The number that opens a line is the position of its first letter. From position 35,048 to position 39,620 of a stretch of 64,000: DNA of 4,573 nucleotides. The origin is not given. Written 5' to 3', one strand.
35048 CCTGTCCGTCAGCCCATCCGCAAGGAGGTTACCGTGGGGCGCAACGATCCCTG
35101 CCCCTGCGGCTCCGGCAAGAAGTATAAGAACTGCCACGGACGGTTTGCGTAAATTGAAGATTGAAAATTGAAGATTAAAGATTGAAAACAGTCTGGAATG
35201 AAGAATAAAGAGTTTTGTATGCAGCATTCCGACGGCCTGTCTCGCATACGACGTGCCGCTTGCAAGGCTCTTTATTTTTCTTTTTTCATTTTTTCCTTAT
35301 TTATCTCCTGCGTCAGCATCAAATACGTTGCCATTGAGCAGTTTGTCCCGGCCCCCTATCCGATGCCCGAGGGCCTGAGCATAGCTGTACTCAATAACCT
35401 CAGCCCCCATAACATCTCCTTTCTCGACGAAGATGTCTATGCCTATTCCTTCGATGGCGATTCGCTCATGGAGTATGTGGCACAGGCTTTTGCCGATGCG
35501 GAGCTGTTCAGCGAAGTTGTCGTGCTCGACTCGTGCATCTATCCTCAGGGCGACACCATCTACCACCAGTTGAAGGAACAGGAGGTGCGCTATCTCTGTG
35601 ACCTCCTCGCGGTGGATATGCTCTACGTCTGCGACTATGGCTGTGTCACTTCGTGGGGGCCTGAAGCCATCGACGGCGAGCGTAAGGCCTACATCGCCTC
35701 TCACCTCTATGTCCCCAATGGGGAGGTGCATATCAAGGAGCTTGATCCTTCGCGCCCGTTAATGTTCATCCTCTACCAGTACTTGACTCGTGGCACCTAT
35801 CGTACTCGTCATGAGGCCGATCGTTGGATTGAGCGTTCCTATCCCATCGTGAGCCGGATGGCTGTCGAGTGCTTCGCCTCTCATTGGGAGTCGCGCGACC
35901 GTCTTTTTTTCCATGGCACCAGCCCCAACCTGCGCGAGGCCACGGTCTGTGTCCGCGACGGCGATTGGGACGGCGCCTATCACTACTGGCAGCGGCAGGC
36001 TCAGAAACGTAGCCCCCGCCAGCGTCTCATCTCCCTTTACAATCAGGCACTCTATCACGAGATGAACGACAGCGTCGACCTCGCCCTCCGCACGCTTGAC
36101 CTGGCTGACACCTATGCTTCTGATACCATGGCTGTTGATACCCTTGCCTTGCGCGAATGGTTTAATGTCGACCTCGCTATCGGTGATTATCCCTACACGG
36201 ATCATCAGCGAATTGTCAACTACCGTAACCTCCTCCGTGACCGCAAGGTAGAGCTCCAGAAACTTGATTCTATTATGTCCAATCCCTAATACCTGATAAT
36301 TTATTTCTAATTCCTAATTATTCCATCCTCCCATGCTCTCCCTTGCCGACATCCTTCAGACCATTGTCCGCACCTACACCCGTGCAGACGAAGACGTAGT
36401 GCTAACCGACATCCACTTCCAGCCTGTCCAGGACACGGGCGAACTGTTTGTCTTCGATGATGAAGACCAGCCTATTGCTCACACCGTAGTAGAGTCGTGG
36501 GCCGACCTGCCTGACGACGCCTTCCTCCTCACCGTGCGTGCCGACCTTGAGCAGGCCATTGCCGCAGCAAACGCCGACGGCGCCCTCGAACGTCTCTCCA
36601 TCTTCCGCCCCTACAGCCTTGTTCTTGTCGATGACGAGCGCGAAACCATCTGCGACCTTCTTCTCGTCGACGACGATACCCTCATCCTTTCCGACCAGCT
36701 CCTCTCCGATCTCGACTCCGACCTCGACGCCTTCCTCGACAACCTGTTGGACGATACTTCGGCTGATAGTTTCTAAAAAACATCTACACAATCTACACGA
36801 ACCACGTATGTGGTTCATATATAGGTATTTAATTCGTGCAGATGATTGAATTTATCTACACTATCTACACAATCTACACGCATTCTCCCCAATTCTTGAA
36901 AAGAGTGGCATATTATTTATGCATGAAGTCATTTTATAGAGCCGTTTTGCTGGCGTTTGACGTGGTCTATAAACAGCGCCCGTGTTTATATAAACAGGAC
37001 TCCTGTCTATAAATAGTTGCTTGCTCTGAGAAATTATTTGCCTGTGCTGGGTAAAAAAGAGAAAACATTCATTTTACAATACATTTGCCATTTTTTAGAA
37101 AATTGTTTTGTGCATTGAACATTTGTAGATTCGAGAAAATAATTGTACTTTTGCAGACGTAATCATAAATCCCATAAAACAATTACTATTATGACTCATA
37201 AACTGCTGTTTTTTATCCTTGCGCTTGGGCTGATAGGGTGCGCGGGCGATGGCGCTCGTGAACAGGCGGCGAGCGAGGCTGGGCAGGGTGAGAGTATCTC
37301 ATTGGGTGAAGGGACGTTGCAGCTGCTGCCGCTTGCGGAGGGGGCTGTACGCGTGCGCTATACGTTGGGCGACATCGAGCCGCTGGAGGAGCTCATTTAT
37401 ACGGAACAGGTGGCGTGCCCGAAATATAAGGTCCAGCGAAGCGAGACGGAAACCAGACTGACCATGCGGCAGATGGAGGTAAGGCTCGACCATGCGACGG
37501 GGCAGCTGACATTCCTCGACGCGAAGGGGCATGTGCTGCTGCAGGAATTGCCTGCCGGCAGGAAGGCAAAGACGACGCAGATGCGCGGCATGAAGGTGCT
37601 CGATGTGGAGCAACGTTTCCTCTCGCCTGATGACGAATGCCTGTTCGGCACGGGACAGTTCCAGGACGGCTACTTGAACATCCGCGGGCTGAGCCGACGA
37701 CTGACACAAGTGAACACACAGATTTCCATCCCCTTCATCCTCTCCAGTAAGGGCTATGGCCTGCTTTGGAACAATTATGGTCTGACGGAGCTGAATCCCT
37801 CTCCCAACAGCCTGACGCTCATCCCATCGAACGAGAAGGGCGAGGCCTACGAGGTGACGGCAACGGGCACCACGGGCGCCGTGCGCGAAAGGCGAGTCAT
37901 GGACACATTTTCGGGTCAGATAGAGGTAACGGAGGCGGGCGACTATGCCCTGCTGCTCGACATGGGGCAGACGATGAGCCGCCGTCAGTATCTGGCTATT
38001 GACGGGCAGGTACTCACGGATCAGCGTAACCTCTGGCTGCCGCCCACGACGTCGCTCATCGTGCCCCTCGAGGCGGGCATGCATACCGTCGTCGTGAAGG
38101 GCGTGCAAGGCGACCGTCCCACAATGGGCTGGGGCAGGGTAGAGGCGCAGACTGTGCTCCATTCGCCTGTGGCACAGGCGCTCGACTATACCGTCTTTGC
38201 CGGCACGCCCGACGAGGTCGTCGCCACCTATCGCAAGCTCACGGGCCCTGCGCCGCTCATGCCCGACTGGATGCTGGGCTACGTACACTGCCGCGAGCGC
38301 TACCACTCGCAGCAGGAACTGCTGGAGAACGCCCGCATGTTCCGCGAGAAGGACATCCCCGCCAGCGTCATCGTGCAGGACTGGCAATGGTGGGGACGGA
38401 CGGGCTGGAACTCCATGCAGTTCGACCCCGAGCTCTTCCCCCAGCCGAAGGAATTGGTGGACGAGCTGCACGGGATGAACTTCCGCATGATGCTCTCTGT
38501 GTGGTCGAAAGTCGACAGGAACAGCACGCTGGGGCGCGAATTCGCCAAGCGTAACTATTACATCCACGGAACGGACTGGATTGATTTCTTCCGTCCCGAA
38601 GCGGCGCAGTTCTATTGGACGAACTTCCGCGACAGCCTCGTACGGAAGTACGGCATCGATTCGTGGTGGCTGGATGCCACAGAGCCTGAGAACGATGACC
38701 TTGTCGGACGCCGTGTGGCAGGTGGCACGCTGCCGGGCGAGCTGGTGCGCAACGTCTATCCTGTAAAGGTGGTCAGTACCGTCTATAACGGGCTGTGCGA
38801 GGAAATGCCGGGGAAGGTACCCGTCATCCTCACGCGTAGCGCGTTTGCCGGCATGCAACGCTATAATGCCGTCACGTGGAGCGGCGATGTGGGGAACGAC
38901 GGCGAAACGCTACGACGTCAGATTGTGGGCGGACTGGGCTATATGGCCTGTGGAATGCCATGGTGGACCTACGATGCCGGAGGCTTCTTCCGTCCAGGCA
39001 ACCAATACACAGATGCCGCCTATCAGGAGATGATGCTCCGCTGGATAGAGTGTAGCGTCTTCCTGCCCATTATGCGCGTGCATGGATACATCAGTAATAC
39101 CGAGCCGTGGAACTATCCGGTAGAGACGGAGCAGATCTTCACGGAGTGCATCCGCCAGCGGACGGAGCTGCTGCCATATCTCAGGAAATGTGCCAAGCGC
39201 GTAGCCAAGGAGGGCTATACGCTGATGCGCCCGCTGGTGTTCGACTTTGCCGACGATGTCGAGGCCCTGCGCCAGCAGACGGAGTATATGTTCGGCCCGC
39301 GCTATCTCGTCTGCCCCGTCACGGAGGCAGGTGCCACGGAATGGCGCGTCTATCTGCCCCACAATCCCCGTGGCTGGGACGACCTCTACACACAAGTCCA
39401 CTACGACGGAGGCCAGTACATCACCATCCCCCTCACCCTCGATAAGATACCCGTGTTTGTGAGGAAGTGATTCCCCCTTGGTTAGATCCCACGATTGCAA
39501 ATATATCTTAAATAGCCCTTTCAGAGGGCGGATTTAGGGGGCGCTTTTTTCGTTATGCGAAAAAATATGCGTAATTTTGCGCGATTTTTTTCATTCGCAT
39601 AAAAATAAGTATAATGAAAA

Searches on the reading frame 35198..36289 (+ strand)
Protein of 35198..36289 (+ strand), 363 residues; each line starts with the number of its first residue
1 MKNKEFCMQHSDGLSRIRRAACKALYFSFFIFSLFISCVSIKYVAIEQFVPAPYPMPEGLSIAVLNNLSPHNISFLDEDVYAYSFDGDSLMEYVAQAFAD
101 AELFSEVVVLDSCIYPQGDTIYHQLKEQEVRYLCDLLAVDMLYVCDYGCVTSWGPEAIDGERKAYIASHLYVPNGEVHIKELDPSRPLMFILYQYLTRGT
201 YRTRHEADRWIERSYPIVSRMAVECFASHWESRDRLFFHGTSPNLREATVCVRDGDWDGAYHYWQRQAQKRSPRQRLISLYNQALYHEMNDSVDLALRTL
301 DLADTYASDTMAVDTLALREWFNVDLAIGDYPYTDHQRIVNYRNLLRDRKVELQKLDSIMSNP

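Call 93: search_protein_families(library=pfam, proteins=[window:35198-36289:+], max_evalue=0.00001)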
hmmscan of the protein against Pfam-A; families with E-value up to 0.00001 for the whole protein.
window:35198-36289:+ (363 aa): 1 family
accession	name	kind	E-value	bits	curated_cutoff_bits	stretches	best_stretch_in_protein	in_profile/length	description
PF19867.5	DUF6340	-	1.7e-22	80.3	26.4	1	223-291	189-258/258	Family of unknown function (DUF6340)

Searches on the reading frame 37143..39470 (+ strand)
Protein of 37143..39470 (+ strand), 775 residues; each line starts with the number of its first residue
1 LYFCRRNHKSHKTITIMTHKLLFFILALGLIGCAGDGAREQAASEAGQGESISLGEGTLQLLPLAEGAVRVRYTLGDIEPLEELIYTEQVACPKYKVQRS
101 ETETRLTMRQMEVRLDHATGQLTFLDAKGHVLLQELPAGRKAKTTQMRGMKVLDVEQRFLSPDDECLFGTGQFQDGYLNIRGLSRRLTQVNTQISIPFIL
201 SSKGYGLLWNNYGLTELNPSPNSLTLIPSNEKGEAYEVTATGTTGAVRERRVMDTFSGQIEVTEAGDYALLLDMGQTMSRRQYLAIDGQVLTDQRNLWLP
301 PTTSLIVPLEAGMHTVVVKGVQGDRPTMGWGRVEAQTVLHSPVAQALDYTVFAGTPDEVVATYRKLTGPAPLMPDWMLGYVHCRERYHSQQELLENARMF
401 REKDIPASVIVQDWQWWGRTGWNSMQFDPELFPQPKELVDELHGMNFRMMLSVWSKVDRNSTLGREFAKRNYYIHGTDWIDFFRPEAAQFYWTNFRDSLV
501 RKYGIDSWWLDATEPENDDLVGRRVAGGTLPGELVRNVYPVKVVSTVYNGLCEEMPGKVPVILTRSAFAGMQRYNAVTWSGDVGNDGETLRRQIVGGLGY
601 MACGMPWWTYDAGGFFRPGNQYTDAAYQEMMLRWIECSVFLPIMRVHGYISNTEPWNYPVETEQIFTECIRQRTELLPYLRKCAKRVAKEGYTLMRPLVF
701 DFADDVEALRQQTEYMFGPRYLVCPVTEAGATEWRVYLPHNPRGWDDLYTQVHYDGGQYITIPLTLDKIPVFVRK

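Call 11: search_protein_families(library=pfam, proteins=[window:37143-39470:+], max_evalue=0.01)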
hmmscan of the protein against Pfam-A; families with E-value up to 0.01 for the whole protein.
window:37143-39470:+ (775 aa): 3 families
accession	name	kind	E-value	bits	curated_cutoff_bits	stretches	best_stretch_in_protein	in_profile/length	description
PF01055.32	Glyco_hydro_31_2nd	-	3.7e-80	270.2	23.5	1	371-680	2-325/328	Glycosyl hydrolases family 31 TIM-barrel domain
PF21365.3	Glyco_hydro_31_3rd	-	2.3e-21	76.5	24.4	1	691-775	1-83/87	Glycosyl hydrolase family 31 C-terminal domain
PF13802.12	Gal_mutarotas_2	-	8.6e-09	36.4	27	1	59-215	2-181/184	Glycosyl hydrolase 31 N-terminal galactose mutarotase-like domain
